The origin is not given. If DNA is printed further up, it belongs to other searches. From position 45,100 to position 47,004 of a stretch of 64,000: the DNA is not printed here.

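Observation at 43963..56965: Twelve-gene operon fusing MDH, fumarase, HdrBCA, an MvhD/Flx module, soluble FrdAB and a SucE-like permease: predicted Hdr/Flx-coupled (possibly bifurcating) fumarate reduction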

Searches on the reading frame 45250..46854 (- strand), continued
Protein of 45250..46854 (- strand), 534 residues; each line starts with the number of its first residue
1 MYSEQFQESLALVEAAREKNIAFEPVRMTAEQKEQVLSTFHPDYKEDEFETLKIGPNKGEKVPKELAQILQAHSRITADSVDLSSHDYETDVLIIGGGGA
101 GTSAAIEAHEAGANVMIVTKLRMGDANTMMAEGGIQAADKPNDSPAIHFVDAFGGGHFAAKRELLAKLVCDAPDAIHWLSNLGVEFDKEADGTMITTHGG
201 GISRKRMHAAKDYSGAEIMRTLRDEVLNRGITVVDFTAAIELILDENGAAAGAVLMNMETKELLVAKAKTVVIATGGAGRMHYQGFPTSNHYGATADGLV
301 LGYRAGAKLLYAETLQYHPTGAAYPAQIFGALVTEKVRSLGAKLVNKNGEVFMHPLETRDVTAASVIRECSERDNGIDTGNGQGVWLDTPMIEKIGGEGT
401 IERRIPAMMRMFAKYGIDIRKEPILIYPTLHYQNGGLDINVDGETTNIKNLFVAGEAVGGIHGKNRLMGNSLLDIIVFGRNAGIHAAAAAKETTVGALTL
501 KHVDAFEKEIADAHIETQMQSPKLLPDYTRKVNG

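Call 73: search_protein_families(library=ncbifam, proteins=[P0163, P0165, P0173, P0191, P0198, P0201, P0204, P0210, P0122, P0126], max_evalue=1e-60)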
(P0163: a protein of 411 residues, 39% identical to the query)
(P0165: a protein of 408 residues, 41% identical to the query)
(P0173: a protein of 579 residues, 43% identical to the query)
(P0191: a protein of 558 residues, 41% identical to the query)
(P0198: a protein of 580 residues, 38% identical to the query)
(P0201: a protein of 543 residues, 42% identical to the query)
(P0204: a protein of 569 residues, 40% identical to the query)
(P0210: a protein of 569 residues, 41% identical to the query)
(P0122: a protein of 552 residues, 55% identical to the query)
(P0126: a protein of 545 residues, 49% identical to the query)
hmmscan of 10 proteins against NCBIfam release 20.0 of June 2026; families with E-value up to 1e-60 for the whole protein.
P0163 (411 aa): 6 families
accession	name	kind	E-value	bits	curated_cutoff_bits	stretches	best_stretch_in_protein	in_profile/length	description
NF004900.0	PRK06263.1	equivalog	1e-77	262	718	1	3-407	5-408/546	fumarate reductase (CoM/CoB) subunit TfrA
TIGR00551.1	nadB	equivalog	1.1e-74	252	452.75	1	5-404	2-390/489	L-aspartate oxidase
NF004820.0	PRK06175.1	equivalog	8.7e-68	229.1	472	1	5-397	4-381/433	L-aspartate oxidase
TIGR01812.1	sdhA_frdA_Gneg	subfamily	1.6e-64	218.4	567.3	1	7-408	1-409/568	succinate dehydrogenase or fumarate reductase, flavoprotein subunit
NF005866.0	PRK07803.1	equivalog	3e-62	210.7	819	0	5-266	8-283/631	fumarate reductase/succinate dehydrogenase flavoprotein subunit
NF005636.0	PRK07395.1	subfamily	9.7e-61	205.6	723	0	5-395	12-398/560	L-aspartate oxidase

P0165 (408 aa): 7 families
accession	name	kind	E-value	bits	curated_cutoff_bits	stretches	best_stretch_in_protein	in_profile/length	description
TIGR00551.1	nadB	equivalog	2.6e-76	257.3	452.75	1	7-406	2-389/489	L-aspartate oxidase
NF004900.0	PRK06263.1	equivalog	9.6e-75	252.2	718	1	7-406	7-404/546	fumarate reductase (CoM/CoB) subunit TfrA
NF005867.0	PRK07804.1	equivalog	3.7e-71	240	639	1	5-407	16-418/548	L-aspartate oxidase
NF005866.0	PRK07803.1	equivalog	2.5e-66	224.1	819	0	6-270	7-284/631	fumarate reductase/succinate dehydrogenase flavoprotein subunit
TIGR01812.1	sdhA_frdA_Gneg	subfamily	4e-65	220.4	567.3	1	9-406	1-404/568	succinate dehydrogenase or fumarate reductase, flavoprotein subunit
NF005636.0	PRK07395.1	subfamily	5.6e-65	219.6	723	1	6-397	11-397/560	L-aspartate oxidase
NF005701.0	PRK07512.1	equivalog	2.5e-63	214.2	528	1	6-406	8-397/516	L-aspartate oxidase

P0173 (579 aa): 21 families
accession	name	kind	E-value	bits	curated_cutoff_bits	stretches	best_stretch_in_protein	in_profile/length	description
NF005866.0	PRK07803.1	equivalog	1.7e-222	740.1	819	2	8-283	3-291/631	fumarate reductase/succinate dehydrogenase flavoprotein subunit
NF004900.0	PRK06263.1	equivalog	3.8e-194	646.3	718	1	11-552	5-540/546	fumarate reductase (CoM/CoB) subunit TfrA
TIGR01812.1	sdhA_frdA_Gneg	subfamily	3e-172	574.1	567.3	1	15-551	1-547/568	succinate dehydrogenase or fumarate reductase, flavoprotein subunit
TIGR01816.1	sdhA_forward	equivalog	6.2e-155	516.6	727.35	1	13-556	2-561/584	succinate dehydrogenase flavoprotein subunit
NF004724.0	PRK06069.1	subfamily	1.7e-153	511.9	826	1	11-556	3-561/577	succinate dehydrogenase/fumarate reductase flavoprotein subunit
NF004613.0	PRK05945.1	equivalog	7.6e-148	493.6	824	1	13-539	3-541/575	succinate dehydrogenase/fumarate reductase flavoprotein subunit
NF005037.0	PRK06452.1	equivalog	2.2e-134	449.1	862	1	11-551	3-545/566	succinate dehydrogenase flavoprotein subunit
NF006686.0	PRK09231.1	equivalog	8.6e-125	417.5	854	1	11-539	3-546/598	fumarate reductase (quinol) flavoprotein subunit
TIGR01176.1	fum_red_Fp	equivalog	2.6e-121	406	932.7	1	12-548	2-555/580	fumarate reductase (quinol) flavoprotein subunit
NF042982.1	MFR_Fp_SdhA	equivalog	2.7e-121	406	1100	1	13-539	47-579/612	8-methylmenaquinol:fumarate reductase flavoprotein subunit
NF006383.0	PRK08626.1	equivalog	1.5e-118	396.8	663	1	118-553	133-575/657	fumarate reductase flavoprotein subunit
NF005867.0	PRK07804.1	equivalog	4.1e-118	395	639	1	12-554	17-537/548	L-aspartate oxidase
TIGR00551.1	nadB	equivalog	5.3e-118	394.8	452.75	1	13-534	2-489/489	L-aspartate oxidase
NF005701.0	PRK07512.1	equivalog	5.4e-115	384.7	528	1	9-558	5-508/516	L-aspartate oxidase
NF005636.0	PRK07395.1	subfamily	1.6e-110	370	723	1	12-543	11-544/560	L-aspartate oxidase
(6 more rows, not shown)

P0191 (558 aa): 20 families
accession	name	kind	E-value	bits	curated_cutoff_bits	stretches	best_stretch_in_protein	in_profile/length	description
NF004900.0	PRK06263.1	equivalog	1.3e-187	624.8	718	1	5-550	4-543/546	fumarate reductase (CoM/CoB) subunit TfrA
NF005866.0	PRK07803.1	equivalog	5.5e-155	517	819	2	1-277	1-290/631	fumarate reductase/succinate dehydrogenase flavoprotein subunit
TIGR01812.1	sdhA_frdA_Gneg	subfamily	1.6e-150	502.3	567.3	1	10-552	1-553/568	succinate dehydrogenase or fumarate reductase, flavoprotein subunit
NF004724.0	PRK06069.1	subfamily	2.5e-144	481.6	826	1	5-555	2-565/577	succinate dehydrogenase/fumarate reductase flavoprotein subunit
TIGR01816.1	sdhA_forward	equivalog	2.6e-122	408.9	727.35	1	9-545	3-555/584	succinate dehydrogenase flavoprotein subunit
NF005037.0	PRK06452.1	equivalog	5.9e-115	385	862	1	8-555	5-554/566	succinate dehydrogenase flavoprotein subunit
NF004613.0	PRK05945.1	equivalog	1.3e-113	380.6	824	1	8-555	3-563/575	succinate dehydrogenase/fumarate reductase flavoprotein subunit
TIGR00551.1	nadB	equivalog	2.9e-110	369.3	452.75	1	8-528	2-488/489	L-aspartate oxidase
NF006686.0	PRK09231.1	equivalog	1.2e-109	367.6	854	1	6-544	3-557/598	fumarate reductase (quinol) flavoprotein subunit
NF005867.0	PRK07804.1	equivalog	1.8e-106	356.6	639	1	8-546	18-534/548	L-aspartate oxidase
TIGR01176.1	fum_red_Fp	equivalog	3.4e-104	349.6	932.7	1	7-547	2-558/580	fumarate reductase (quinol) flavoprotein subunit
NF042982.1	MFR_Fp_SdhA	equivalog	1.1e-102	344.5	1100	1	5-541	44-587/612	8-methylmenaquinol:fumarate reductase flavoprotein subunit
NF006383.0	PRK08626.1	equivalog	2.2e-100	336.8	663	1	132-541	152-567/657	fumarate reductase flavoprotein subunit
NF005636.0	PRK07395.1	subfamily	3.4e-100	335.9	723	1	7-544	11-550/560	L-aspartate oxidase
NF005978.0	PRK08071.1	equivalog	2.6e-97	326.4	621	1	8-549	3-510/514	L-aspartate oxidase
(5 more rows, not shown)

P0198 (580 aa): 19 families
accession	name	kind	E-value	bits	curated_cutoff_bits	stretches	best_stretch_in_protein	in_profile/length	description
NF004900.0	PRK06263.1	equivalog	2.5e-169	564.4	718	1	5-552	3-538/546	fumarate reductase (CoM/CoB) subunit TfrA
NF005866.0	PRK07803.1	equivalog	4.4e-154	514.1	819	2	8-280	7-290/631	fumarate reductase/succinate dehydrogenase flavoprotein subunit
TIGR01812.1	sdhA_frdA_Gneg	subfamily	1.4e-140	469.5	567.3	1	11-571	1-565/568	succinate dehydrogenase or fumarate reductase, flavoprotein subunit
NF004724.0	PRK06069.1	subfamily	4.2e-134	447.9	826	1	6-573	2-576/577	succinate dehydrogenase/fumarate reductase flavoprotein subunit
TIGR01816.1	sdhA_forward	equivalog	2.4e-118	395.8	727.35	1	10-570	3-575/584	succinate dehydrogenase flavoprotein subunit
NF004613.0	PRK05945.1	equivalog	1.3e-114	383.9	824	1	8-573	2-574/575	succinate dehydrogenase/fumarate reductase flavoprotein subunit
NF005037.0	PRK06452.1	equivalog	4.2e-110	368.9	862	1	7-571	3-563/566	succinate dehydrogenase flavoprotein subunit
TIGR00551.1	nadB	equivalog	1.3e-97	327.6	452.75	1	9-535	2-489/489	L-aspartate oxidase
NF005867.0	PRK07804.1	equivalog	1.4e-94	317.3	639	1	9-555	18-536/548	L-aspartate oxidase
NF006686.0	PRK09231.1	equivalog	9.5e-94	315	854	1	7-571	3-578/598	fumarate reductase (quinol) flavoprotein subunit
TIGR01176.1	fum_red_Fp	equivalog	1.1e-91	308.2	932.7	1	8-571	2-576/580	fumarate reductase (quinol) flavoprotein subunit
NF042982.1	MFR_Fp_SdhA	equivalog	1.3e-91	307.9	1100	1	7-572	45-611/612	8-methylmenaquinol:fumarate reductase flavoprotein subunit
NF005701.0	PRK07512.1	equivalog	9.5e-91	304.7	528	1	5-540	5-489/516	L-aspartate oxidase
NF005636.0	PRK07395.1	subfamily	4.5e-87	292.6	723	1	9-546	12-545/560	L-aspartate oxidase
NF006383.0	PRK08626.1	equivalog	1e-85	288.3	663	1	6-555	2-574/657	fumarate reductase flavoprotein subunit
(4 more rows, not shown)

P0201 (543 aa): 20 families
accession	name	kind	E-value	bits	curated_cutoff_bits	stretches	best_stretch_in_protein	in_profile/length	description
NF004900.0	PRK06263.1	equivalog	3.2e-230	765.4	718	1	6-535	5-538/546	fumarate reductase (CoM/CoB) subunit TfrA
NF005866.0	PRK07803.1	equivalog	1.2e-140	469.6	819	2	7-272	7-289/631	fumarate reductase/succinate dehydrogenase flavoprotein subunit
TIGR01812.1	sdhA_frdA_Gneg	subfamily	4.9e-138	461.1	567.3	1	11-515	2-528/568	succinate dehydrogenase or fumarate reductase, flavoprotein subunit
NF004724.0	PRK06069.1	subfamily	3.9e-122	408.3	826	1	10-514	7-536/577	succinate dehydrogenase/fumarate reductase flavoprotein subunit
TIGR00551.1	nadB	equivalog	1.3e-116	390.2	452.75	1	9-514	3-487/489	L-aspartate oxidase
TIGR01816.1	sdhA_forward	equivalog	5.2e-115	384.8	727.35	1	10-515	4-537/584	succinate dehydrogenase flavoprotein subunit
NF005867.0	PRK07804.1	equivalog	1.6e-108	363.3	639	1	7-517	17-518/548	L-aspartate oxidase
NF005636.0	PRK07395.1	subfamily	4.4e-107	358.6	723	1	7-470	11-469/560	L-aspartate oxidase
TIGR01176.1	fum_red_Fp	equivalog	2.1e-106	356.8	932.7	1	8-529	3-550/580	fumarate reductase (quinol) flavoprotein subunit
NF006686.0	PRK09231.1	equivalog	3.8e-106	356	854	1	8-530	5-553/598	fumarate reductase (quinol) flavoprotein subunit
NF042982.1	MFR_Fp_SdhA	equivalog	7.2e-103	345.1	1100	1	4-514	43-572/612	8-methylmenaquinol:fumarate reductase flavoprotein subunit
NF005978.0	PRK08071.1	equivalog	1e-101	340.9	621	1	8-516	3-491/514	L-aspartate oxidase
NF004613.0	PRK05945.1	equivalog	2.2e-101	340.2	824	1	9-516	4-536/575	succinate dehydrogenase/fumarate reductase flavoprotein subunit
NF005701.0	PRK07512.1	equivalog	3e-101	339.3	528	1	8-518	9-486/516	L-aspartate oxidase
NF005037.0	PRK06452.1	equivalog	3.9e-99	332.7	862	1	11-515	8-526/566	succinate dehydrogenase flavoprotein subunit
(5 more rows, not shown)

P0204 (569 aa): 22 families
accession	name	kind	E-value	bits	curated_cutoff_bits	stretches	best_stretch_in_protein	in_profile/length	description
NF004900.0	PRK06263.1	equivalog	2.3e-207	690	718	1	4-550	4-543/546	fumarate reductase (CoM/CoB) subunit TfrA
TIGR01812.1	sdhA_frdA_Gneg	subfamily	5.2e-176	586.5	567.3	1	9-563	1-564/568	succinate dehydrogenase or fumarate reductase, flavoprotein subunit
NF005866.0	PRK07803.1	equivalog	1.5e-168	561.9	819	2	4-277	5-291/631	fumarate reductase/succinate dehydrogenase flavoprotein subunit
NF004724.0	PRK06069.1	subfamily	2.2e-157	524.7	826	1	4-564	2-574/577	succinate dehydrogenase/fumarate reductase flavoprotein subunit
TIGR01816.1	sdhA_forward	equivalog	5.7e-149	496.9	727.35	1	8-555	3-567/584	succinate dehydrogenase flavoprotein subunit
NF004613.0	PRK05945.1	equivalog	8.5e-142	473.7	824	1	6-563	2-571/575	succinate dehydrogenase/fumarate reductase flavoprotein subunit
NF005037.0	PRK06452.1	equivalog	3.6e-131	438.5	862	1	4-563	2-562/566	succinate dehydrogenase flavoprotein subunit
NF006686.0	PRK09231.1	equivalog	2.5e-126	422.6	854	1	4-563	2-577/598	fumarate reductase (quinol) flavoprotein subunit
TIGR01176.1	fum_red_Fp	equivalog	2.3e-125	419.5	932.7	1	6-563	2-575/580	fumarate reductase (quinol) flavoprotein subunit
TIGR00551.1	nadB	equivalog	4.3e-119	398.4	452.75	1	7-528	2-489/489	L-aspartate oxidase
NF042982.1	MFR_Fp_SdhA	equivalog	5.3e-114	381.9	1100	1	7-560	47-606/612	8-methylmenaquinol:fumarate reductase flavoprotein subunit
NF005636.0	PRK07395.1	subfamily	7.8e-113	377.6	723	1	7-544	12-550/560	L-aspartate oxidase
NF005867.0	PRK07804.1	equivalog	1.3e-112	376.9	639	1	7-551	18-539/548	L-aspartate oxidase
NF006383.0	PRK08626.1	equivalog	9.8e-112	374.3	663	1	112-547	133-573/657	fumarate reductase flavoprotein subunit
NF006567.0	PRK09077.1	equivalog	5.5e-103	345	629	1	6-533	7-524/537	L-aspartate oxidase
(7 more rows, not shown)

P0210 (569 aa): 22 families
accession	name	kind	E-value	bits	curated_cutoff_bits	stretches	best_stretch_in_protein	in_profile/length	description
NF005866.0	PRK07803.1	equivalog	5.9e-198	659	819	2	2-275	5-291/631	fumarate reductase/succinate dehydrogenase flavoprotein subunit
NF004900.0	PRK06263.1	equivalog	2.5e-183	610.6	718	1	2-546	4-542/546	fumarate reductase (CoM/CoB) subunit TfrA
TIGR01812.1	sdhA_frdA_Gneg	subfamily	5.1e-164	546.9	567.3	1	7-531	1-535/568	succinate dehydrogenase or fumarate reductase, flavoprotein subunit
TIGR01816.1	sdhA_forward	equivalog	3.9e-147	490.9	727.35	1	5-535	2-548/584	succinate dehydrogenase flavoprotein subunit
NF004724.0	PRK06069.1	subfamily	3.8e-143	477.7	826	1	1-549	1-562/577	succinate dehydrogenase/fumarate reductase flavoprotein subunit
NF004613.0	PRK05945.1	equivalog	1.5e-130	436.5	824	1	6-530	4-540/575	succinate dehydrogenase/fumarate reductase flavoprotein subunit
NF005037.0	PRK06452.1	equivalog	9.9e-129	430.4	862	1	1-532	1-534/566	succinate dehydrogenase flavoprotein subunit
NF006686.0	PRK09231.1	equivalog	2.3e-123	412.8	854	1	1-527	1-542/598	fumarate reductase (quinol) flavoprotein subunit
NF005867.0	PRK07804.1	equivalog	2.7e-121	405.5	639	1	5-550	18-541/548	L-aspartate oxidase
TIGR00551.1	nadB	equivalog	4.1e-121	405.1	452.75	1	5-526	2-489/489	L-aspartate oxidase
TIGR01176.1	fum_red_Fp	equivalog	1.3e-116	390.6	932.7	1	4-525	2-536/580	fumarate reductase (quinol) flavoprotein subunit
NF042982.1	MFR_Fp_SdhA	equivalog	3.7e-116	389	1100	1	5-527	47-575/612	8-methylmenaquinol:fumarate reductase flavoprotein subunit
NF005636.0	PRK07395.1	subfamily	4.9e-116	388.2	723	1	5-540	12-549/560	L-aspartate oxidase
NF005701.0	PRK07512.1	equivalog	4.6e-108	361.8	528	1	5-534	9-492/516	L-aspartate oxidase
NF005978.0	PRK08071.1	equivalog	7.2e-106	354.6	621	1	6-536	4-501/514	L-aspartate oxidase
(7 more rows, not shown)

P0122 (552 aa): 11 families
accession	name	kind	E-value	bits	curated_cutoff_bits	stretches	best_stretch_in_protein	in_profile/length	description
NF004900.0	PRK06263.1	equivalog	1.6e-99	334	718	1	96-516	6-419/546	fumarate reductase (CoM/CoB) subunit TfrA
TIGR01812.1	sdhA_frdA_Gneg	subfamily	6.2e-77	259.4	567.3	1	99-516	1-419/568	succinate dehydrogenase or fumarate reductase, flavoprotein subunit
NF005866.0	PRK07803.1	equivalog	1.2e-76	258.2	819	0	97-369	8-289/631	fumarate reductase/succinate dehydrogenase flavoprotein subunit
TIGR00551.1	nadB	equivalog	4.9e-76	256.4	452.75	1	98-532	3-421/489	L-aspartate oxidase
NF005867.0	PRK07804.1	equivalog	3.2e-74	250.1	639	1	97-508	18-424/548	L-aspartate oxidase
NF005636.0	PRK07395.1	subfamily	5.5e-68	229.6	723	1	93-498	8-404/560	L-aspartate oxidase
NF004724.0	PRK06069.1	subfamily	1.3e-67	228.4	826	1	97-511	5-424/577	succinate dehydrogenase/fumarate reductase flavoprotein subunit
NF005701.0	PRK07512.1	equivalog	9.6e-66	222.2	528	1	97-506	9-402/516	L-aspartate oxidase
NF005978.0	PRK08071.1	equivalog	1e-64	218.8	621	1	99-505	5-392/514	L-aspartate oxidase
NF006567.0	PRK09077.1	equivalog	7.6e-63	212.5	629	1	95-504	6-412/537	L-aspartate oxidase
TIGR01813.1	flavo_cyto_c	subfamily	2.1e-62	211.3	285.45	0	99-382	1-291/444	flavocytochrome c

P0126 (545 aa): 17 families
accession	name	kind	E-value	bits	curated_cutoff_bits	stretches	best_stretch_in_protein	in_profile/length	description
NF004900.0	PRK06263.1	equivalog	2.9e-104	349.6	718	1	86-498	5-415/546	fumarate reductase (CoM/CoB) subunit TfrA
TIGR00551.1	nadB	equivalog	4.4e-90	302.7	452.75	1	88-498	2-401/489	L-aspartate oxidase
TIGR01812.1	sdhA_frdA_Gneg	subfamily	2.5e-89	300.3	567.3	1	90-499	1-416/568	succinate dehydrogenase or fumarate reductase, flavoprotein subunit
NF005867.0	PRK07804.1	equivalog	2.5e-87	293.4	639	1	86-496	16-426/548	L-aspartate oxidase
NF005866.0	PRK07803.1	equivalog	5.2e-83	279.3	819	0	88-352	8-284/631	fumarate reductase/succinate dehydrogenase flavoprotein subunit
NF005978.0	PRK08071.1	equivalog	4.4e-80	269.6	621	1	88-496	3-397/514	L-aspartate oxidase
NF005636.0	PRK07395.1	subfamily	4.1e-78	263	723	1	86-502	10-420/560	L-aspartate oxidase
NF005701.0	PRK07512.1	equivalog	1.3e-75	254.7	528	1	86-498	7-408/516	L-aspartate oxidase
NF004820.0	PRK06175.1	equivalog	1.7e-73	247.9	472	1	87-501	3-401/433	L-aspartate oxidase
NF004724.0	PRK06069.1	subfamily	2.1e-73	247.4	826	1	86-501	3-428/577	succinate dehydrogenase/fumarate reductase flavoprotein subunit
TIGR01816.1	sdhA_forward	equivalog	1.7e-72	244.4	727.35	1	88-505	2-434/584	succinate dehydrogenase flavoprotein subunit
NF042982.1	MFR_Fp_SdhA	equivalog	8.7e-71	239.1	1100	1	86-493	45-455/612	8-methylmenaquinol:fumarate reductase flavoprotein subunit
NF006567.0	PRK09077.1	equivalog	1.2e-69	235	629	1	86-490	6-413/537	L-aspartate oxidase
NF006686.0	PRK09231.1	equivalog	4.7e-65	220.2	854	1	86-494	3-422/598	fumarate reductase (quinol) flavoprotein subunit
NF004613.0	PRK05945.1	equivalog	5.5e-65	220.1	824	1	88-501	3-427/575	succinate dehydrogenase/fumarate reductase flavoprotein subunit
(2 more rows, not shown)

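Call 80: search_protein_families(library=ncbifam, proteins=[L017:9-1436:+, L084:3761-5737:+, L081:11635-12891:+], max_evalue=1e-20)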
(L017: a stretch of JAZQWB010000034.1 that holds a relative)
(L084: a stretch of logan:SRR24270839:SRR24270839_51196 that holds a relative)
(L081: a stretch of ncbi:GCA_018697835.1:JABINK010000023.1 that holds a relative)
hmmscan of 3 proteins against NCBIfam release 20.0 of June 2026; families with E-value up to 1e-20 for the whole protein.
L017:9-1436:+ (475 aa): 4 families
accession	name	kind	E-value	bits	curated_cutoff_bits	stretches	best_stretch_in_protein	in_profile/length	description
TIGR04105.1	FeFe_hydrog_B1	subfamily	5.3e-171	569.3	450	1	4-448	1-461/462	monomeric [FeFe] hydrogenase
TIGR02512.1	FeFe_hydrog_A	subfamily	4.1e-48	164.1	405.95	1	123-394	3-294/375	[FeFe] hydrogenase, group A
NF040763.1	FeFe_hydrog_A6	exception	4.1e-42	144.3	765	1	123-395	141-433/571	NADH-dependent [FeFe] hydrogenase, group A6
NF040762.1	Hydr_FeFe_Clost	exception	4.7e-34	117.9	900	1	117-456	134-519/572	ferredoxin hydrogenase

L084:3761-5737:+ (658 aa): 3 families
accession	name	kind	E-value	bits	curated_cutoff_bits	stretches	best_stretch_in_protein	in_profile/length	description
NF040770.1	hetero_SS_HdrA2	exception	1.9e-239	796.8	1100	1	11-655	1-641/777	CoB-CoM heterodisulfide reductase HdrA2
NF041778.1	hetero_SS_HdrA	equivalog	1e-181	605.6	1400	1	7-655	3-651/771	ferredoxin:CoB-CoM heterodisulfide reductase subunit HdrA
NF041891.1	hdrA_Methbact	equivalog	4.5e-172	574.1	1300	1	11-654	2-635/762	ferredoxin:CoB-CoM heterodisulfide reductase subunit HdrA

L081:11635-12891:+ (418 aa): 3 families
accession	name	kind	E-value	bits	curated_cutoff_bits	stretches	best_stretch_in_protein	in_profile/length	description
TIGR01959.1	nuoF_fam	equivalog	1.7e-115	385.7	558.65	1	38-414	30-408/410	NADH-quinone oxidoreductase subunit NuoF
NF010120.0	PRK13596.1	equivalog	4.9e-97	325.2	389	1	41-414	40-415/433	NADH-quinone oxidoreductase subunit NuoF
NF008436.0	PRK11278.1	equivalog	6.9e-85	285.6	749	1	40-415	47-425/448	NADH-quinone oxidoreductase subunit NuoF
